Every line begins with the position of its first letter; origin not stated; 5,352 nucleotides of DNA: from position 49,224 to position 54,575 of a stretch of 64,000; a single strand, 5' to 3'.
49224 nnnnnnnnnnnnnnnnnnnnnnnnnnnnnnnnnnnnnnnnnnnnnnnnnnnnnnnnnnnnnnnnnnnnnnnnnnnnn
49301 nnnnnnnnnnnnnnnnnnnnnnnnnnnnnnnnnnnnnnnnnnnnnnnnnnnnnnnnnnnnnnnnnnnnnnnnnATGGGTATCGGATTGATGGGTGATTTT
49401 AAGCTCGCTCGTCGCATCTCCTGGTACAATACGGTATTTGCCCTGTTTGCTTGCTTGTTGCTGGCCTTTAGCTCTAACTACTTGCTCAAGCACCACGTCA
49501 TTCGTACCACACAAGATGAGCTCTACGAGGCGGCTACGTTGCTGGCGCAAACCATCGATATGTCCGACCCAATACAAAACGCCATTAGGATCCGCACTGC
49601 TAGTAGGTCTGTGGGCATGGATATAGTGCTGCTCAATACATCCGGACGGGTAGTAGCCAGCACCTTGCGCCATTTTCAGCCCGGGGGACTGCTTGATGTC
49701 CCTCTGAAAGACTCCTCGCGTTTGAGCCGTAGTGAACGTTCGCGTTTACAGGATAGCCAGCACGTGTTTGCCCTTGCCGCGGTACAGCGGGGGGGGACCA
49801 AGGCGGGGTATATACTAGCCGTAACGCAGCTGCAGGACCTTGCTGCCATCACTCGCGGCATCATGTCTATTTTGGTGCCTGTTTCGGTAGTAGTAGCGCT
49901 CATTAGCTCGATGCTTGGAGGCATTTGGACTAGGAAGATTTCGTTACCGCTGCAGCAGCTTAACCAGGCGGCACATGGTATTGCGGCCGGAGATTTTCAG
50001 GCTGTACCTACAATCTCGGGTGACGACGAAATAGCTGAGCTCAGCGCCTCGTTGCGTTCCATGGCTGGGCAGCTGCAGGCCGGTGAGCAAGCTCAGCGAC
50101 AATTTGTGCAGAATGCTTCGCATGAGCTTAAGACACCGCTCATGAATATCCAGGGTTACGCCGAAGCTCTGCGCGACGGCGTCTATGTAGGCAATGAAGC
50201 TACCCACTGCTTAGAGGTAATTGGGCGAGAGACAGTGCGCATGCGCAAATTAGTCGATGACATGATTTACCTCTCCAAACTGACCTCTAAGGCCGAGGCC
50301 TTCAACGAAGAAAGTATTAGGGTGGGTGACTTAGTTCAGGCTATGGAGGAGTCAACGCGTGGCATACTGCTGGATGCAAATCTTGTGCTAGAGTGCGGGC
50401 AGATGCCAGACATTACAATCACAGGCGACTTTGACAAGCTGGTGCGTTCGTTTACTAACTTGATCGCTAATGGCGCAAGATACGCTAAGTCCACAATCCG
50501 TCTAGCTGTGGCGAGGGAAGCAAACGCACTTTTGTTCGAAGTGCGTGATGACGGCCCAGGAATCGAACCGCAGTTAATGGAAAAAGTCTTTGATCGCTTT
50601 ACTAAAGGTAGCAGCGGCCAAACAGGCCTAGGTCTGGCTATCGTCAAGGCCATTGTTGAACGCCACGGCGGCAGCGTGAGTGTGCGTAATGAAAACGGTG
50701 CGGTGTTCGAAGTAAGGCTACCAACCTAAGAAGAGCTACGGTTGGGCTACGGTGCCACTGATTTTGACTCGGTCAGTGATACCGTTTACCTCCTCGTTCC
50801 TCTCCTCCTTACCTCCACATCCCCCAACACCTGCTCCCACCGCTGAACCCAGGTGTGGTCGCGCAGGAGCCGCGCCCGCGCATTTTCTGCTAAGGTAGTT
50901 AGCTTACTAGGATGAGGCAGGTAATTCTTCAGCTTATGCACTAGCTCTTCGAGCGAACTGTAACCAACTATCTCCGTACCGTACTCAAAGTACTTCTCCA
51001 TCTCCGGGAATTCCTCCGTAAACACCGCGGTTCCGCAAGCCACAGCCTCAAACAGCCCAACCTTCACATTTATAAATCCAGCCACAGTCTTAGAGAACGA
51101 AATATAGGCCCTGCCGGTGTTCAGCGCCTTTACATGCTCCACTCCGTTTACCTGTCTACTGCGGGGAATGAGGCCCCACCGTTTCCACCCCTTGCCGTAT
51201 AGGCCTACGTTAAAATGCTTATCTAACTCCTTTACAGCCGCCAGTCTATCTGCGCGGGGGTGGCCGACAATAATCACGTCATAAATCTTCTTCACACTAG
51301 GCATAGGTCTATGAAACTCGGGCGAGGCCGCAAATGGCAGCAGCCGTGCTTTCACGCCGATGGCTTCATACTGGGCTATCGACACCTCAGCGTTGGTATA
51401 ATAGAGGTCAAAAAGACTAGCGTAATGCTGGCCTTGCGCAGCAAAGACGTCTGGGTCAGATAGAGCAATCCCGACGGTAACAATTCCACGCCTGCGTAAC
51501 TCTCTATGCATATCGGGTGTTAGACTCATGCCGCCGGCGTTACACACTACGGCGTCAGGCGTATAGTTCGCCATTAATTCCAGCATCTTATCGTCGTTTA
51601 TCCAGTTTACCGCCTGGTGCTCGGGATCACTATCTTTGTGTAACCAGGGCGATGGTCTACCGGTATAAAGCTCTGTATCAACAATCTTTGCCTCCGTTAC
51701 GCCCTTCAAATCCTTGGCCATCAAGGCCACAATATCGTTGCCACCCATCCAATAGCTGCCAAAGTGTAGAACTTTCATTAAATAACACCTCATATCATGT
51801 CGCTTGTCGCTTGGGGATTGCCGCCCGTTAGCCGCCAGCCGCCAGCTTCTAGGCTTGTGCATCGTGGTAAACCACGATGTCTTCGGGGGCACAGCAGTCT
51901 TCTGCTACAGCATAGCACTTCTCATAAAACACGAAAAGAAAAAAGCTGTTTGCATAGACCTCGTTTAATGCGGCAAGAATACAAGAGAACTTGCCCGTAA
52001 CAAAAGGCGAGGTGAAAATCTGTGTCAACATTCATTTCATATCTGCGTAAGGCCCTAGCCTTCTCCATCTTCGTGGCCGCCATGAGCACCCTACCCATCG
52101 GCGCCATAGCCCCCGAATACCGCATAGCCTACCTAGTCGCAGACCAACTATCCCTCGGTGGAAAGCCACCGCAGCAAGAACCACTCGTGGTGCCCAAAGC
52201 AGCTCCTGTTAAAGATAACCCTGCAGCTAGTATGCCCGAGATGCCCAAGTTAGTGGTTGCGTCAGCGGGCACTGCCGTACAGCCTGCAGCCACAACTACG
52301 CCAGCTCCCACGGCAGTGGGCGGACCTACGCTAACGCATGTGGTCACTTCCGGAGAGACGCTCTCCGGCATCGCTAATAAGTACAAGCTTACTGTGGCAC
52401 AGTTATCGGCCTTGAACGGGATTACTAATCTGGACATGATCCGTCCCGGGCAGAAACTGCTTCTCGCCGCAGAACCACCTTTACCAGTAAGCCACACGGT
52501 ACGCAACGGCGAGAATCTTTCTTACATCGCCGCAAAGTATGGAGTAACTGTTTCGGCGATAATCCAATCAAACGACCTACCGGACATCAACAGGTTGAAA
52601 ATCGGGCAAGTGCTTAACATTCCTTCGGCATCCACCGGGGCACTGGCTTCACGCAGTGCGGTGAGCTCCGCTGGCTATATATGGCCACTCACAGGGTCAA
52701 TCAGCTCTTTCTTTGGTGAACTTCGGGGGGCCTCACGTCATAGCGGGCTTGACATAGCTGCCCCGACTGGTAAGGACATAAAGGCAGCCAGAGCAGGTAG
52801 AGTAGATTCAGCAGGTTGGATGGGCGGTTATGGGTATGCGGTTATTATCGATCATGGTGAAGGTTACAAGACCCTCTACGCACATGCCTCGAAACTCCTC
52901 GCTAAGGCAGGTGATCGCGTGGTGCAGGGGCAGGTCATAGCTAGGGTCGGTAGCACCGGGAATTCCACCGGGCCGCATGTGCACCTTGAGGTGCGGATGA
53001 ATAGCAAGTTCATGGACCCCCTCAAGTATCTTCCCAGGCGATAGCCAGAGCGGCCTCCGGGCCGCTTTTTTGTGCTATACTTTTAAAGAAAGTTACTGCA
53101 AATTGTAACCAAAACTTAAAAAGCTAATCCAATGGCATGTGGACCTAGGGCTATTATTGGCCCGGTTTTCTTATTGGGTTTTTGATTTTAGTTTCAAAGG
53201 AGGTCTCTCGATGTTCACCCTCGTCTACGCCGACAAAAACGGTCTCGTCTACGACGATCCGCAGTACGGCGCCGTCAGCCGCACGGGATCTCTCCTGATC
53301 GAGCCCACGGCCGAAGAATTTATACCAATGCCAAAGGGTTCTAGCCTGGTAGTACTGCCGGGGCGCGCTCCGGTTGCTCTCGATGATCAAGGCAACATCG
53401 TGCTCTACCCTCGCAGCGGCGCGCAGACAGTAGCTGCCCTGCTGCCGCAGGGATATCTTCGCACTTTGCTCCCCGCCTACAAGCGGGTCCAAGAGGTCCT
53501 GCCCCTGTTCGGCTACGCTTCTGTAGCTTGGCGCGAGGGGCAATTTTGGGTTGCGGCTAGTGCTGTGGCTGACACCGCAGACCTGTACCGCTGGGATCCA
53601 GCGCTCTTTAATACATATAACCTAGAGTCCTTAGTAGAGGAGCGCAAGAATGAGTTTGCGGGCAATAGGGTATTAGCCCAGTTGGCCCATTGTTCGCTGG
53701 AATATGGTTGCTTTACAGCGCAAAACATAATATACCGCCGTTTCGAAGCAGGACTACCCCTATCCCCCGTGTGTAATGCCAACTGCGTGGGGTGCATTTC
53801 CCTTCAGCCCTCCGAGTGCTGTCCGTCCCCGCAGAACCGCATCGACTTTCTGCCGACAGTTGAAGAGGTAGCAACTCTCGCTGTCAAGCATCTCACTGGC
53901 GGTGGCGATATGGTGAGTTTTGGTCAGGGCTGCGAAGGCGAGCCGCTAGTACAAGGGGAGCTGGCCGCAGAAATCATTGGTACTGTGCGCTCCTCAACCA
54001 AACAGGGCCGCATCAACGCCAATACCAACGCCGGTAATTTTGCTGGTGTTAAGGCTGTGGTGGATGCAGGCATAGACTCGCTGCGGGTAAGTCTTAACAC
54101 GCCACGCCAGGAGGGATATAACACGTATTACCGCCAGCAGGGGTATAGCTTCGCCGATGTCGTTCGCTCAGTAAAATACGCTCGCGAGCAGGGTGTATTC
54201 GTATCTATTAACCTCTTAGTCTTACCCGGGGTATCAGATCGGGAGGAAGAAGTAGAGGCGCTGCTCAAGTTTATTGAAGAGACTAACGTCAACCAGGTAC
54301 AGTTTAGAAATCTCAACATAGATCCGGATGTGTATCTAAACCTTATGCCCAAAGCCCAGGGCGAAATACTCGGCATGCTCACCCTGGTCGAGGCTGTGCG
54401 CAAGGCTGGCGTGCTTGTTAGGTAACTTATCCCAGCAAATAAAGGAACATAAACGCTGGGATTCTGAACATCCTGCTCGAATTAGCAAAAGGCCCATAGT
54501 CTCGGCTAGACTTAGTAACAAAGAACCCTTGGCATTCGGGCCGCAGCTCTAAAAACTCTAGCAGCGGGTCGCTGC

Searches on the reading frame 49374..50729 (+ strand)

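Call 31: search_protein_families(library=pfam, proteins=[window:49374-50729:+], max_evalue=0.00001)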
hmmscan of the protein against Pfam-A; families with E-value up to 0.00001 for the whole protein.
window:49374-50729:+ (451 aa): 4 families
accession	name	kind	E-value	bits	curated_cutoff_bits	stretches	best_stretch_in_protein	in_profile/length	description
PF02518.31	HATPase_c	-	2.8e-23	82.9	26.4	1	351-450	1-108/111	Histidine kinase-, DNA gyrase B-, and HSP90-like ATPase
PF00512.31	HisKA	-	4.2e-18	65.6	26.9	1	240-305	1-65/66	His Kinase A (phospho-acceptor) domain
PF00672.30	HAMP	-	1e-10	42.2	25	1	187-236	4-53/53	HAMP domain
PF13581.12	HATPase_c_2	-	6.5e-06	26.6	27.4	0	360-436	40-113/127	Histidine kinase-like ATPase domain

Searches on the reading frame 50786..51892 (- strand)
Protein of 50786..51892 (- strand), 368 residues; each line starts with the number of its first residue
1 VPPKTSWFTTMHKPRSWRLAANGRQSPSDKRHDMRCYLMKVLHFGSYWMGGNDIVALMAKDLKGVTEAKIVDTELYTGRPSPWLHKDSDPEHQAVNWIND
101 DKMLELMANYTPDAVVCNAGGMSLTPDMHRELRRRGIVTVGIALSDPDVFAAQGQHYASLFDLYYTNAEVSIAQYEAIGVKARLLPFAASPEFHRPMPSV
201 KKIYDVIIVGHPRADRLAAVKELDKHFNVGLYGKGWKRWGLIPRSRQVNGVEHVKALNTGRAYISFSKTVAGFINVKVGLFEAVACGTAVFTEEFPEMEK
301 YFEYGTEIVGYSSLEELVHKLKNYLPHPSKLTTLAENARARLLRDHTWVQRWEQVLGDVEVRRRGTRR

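Call 31: search_protein_families(library=pfam, proteins=[window:50786-51892:-], max_evalue=0.00001)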
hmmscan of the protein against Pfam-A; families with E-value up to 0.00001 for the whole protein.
window:50786-51892:- (368 aa): 1 family
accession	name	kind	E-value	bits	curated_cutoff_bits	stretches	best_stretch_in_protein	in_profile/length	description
PF13524.12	Glyco_trans_1_2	-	1.8e-28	99.7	25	1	217-356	6-143/144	Glycosyl transferase-like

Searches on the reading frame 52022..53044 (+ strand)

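Call 31: search_protein_families(library=pfam, proteins=[window:52022-53044:+], max_evalue=0.00001)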
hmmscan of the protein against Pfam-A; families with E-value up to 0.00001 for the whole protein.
window:52022-53044:+ (340 aa): 3 families
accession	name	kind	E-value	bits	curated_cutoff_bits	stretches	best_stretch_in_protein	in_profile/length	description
PF01551.29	Peptidase_M23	-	1.4e-34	118.6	28.7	1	239-333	2-96/96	Peptidase family M23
PF01476.26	LysM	-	4e-29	100.7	20.9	2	106-147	1-41/43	LysM domain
PF23473.1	LysM3_LYK4_5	-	4.5e-06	27.1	29.3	0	157-187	4-34/48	LYK4/5 LysM3 domain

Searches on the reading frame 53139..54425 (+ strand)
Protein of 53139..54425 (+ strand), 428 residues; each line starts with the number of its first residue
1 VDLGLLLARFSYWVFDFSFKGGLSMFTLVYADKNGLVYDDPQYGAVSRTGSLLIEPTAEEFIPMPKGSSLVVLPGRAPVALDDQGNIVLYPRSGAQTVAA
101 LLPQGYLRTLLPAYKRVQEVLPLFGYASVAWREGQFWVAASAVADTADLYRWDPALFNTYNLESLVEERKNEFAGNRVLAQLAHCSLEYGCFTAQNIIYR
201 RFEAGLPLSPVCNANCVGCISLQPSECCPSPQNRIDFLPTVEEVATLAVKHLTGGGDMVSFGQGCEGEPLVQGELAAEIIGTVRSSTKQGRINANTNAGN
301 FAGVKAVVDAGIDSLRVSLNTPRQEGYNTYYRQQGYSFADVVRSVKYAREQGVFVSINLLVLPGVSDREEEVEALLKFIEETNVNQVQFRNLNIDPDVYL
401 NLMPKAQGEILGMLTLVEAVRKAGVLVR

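Call 29: find_encoding_contigs(protein=window:53139-54425:+, flank=10000, max_places=1)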
Protein window:53139-54425:+ (428 aa): no gene with exactly this product is on record in the collection.

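Call 31: search_protein_families(library=pfam, proteins=[window:53139-54425:+], max_evalue=0.00001)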
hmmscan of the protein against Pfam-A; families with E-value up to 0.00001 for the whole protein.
window:53139-54425:+ (428 aa): 1 family
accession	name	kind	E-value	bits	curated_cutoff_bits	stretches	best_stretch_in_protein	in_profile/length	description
PF04055.27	Radical_SAM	-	5.6e-15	56.3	29.5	1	207-372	2-162/166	Radical SAM superfamily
